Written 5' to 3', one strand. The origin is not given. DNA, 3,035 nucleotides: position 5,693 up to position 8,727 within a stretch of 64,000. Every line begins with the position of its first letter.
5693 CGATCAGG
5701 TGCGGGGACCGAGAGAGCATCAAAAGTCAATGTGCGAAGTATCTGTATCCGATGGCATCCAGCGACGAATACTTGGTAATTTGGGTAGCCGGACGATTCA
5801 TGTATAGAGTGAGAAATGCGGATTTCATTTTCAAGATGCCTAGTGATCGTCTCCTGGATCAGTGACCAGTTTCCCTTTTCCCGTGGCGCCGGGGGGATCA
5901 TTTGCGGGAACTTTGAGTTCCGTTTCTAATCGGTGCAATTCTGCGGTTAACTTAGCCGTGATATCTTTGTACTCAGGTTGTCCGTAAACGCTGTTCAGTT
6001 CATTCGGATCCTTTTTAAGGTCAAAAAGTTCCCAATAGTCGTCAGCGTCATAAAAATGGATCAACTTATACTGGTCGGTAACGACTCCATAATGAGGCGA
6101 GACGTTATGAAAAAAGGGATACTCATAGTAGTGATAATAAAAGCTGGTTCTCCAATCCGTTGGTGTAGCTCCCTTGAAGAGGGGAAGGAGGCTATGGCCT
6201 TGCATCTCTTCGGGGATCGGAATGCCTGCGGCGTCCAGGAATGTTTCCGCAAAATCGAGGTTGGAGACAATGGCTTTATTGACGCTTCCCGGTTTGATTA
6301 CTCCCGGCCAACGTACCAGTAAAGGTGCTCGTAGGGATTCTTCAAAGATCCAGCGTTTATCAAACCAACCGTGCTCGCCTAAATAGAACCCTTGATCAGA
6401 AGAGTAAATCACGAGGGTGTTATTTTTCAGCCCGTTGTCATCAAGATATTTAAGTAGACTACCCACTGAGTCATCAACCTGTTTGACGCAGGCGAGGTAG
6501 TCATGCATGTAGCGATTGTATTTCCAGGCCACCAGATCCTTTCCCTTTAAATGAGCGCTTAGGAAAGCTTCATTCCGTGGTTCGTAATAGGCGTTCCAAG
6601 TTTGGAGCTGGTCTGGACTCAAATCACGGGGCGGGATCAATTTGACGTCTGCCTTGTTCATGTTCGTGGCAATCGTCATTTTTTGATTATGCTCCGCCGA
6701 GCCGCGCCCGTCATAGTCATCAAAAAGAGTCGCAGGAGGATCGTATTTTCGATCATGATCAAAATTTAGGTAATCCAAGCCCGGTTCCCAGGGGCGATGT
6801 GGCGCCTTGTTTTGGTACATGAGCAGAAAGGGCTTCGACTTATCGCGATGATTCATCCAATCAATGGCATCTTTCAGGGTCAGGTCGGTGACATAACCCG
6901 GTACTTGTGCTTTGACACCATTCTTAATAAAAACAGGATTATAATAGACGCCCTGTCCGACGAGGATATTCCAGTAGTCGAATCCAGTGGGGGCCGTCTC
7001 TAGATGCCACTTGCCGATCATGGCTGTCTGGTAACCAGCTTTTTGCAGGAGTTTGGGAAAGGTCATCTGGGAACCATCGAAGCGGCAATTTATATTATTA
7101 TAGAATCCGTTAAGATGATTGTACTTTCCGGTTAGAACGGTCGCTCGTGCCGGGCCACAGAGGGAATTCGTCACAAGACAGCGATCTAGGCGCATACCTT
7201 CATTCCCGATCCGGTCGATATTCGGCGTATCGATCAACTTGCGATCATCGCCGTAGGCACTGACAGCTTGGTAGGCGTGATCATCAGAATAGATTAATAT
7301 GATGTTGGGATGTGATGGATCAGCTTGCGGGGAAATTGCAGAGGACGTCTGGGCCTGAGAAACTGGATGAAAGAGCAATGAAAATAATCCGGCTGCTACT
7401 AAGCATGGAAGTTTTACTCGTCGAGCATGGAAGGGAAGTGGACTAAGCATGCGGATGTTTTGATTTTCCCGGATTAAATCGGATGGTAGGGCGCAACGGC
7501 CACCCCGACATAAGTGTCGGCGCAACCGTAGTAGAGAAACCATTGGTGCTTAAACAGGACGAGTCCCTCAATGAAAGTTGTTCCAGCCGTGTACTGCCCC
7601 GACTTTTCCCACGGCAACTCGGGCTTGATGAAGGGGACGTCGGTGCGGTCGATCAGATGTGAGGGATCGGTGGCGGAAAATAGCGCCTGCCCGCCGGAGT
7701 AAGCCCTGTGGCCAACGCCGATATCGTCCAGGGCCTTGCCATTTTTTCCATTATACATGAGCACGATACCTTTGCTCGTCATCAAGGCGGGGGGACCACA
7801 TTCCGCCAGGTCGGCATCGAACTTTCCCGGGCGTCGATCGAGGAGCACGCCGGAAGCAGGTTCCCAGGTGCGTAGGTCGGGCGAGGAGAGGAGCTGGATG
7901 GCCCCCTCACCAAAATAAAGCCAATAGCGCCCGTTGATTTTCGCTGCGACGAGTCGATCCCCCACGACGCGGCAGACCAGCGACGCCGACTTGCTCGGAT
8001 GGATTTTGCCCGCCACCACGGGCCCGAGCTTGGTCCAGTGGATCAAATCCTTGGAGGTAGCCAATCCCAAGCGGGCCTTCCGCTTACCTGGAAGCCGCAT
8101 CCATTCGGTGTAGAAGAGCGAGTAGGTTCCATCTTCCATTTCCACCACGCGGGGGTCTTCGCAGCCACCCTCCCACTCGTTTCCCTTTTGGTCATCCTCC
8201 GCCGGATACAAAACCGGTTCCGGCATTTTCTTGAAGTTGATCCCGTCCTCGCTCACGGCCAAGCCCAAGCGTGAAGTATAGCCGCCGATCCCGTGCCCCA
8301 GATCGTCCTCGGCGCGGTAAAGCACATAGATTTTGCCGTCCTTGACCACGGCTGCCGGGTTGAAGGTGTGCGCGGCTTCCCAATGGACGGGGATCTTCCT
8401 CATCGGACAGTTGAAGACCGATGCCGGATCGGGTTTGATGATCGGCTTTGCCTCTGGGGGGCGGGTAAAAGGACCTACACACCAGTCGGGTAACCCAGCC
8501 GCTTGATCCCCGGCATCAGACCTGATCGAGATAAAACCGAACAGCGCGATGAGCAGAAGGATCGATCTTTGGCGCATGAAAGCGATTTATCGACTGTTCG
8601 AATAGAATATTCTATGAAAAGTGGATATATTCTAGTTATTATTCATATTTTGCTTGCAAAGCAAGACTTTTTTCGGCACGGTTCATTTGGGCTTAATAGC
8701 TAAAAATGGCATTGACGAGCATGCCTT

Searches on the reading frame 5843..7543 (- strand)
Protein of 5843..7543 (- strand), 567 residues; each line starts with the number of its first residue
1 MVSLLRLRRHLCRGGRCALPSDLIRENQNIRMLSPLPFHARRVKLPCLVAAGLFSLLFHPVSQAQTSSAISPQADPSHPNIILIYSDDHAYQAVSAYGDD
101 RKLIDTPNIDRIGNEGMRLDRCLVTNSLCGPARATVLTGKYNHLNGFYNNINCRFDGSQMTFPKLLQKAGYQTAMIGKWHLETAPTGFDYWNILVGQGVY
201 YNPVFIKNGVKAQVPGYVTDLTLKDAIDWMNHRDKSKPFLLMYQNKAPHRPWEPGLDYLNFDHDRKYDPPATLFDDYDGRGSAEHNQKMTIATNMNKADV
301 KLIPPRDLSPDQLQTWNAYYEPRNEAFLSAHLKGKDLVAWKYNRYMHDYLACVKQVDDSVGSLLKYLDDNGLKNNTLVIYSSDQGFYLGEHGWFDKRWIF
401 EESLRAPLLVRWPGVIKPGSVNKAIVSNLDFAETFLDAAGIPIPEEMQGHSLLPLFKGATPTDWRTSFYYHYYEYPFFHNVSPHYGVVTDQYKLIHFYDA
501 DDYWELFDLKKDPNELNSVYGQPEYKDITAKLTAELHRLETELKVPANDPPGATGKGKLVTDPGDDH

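Call 67: search_protein_families(library=pfam, proteins=[window:5843-7543:-], max_evalue=0.0001)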
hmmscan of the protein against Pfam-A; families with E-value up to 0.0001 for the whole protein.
window:5843-7543:- (567 aa): 3 families
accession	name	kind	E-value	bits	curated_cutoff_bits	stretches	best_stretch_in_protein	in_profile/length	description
PF16347.10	SGSH_C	-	6.6e-69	231.4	29.3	1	389-540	1-152/154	N-sulphoglucosamine sulphohydrolase, C-terminal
PF00884.28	Sulfatase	-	2.6e-51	175.2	25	1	79-441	1-301/301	Sulfatase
PF01663.27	Phosphodiest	-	2.9e-09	37.4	23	1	105-389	19-224/342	Type I phosphodiesterase / nucleotide pyrophosphatase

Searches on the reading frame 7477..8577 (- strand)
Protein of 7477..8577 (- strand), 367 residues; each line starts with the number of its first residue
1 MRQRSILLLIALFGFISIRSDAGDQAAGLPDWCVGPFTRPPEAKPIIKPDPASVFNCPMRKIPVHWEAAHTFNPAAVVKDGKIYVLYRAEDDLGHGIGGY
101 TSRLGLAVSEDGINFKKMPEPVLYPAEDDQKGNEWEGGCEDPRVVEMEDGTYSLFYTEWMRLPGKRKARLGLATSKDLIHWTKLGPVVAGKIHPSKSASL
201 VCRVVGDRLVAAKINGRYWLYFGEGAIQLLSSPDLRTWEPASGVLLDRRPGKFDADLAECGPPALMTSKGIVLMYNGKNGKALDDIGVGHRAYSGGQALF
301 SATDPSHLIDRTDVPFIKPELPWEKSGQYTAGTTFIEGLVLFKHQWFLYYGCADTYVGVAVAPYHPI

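Call 67: search_protein_families(library=pfam, proteins=[window:7477-8577:-], max_evalue=0.0001)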
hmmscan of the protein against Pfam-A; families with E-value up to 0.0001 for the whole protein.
window:7477-8577:- (367 aa): 3 families
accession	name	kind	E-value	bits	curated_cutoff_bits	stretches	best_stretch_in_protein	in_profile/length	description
PF04041.19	Glyco_hydro_130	-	6.2e-34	117.8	26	1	42-363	6-310/320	beta-1,4-mannooligosaccharide phosphorylase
PF04616.20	Glyco_hydro_43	-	8.6e-06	25.7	32.2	0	139-223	10-84/288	Glycosyl hydrolases family 43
PF00251.26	Glyco_hydro_32N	-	2e-05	24.7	22.1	0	140-189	10-59/307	Glycosyl hydrolases family 32 N-terminal domain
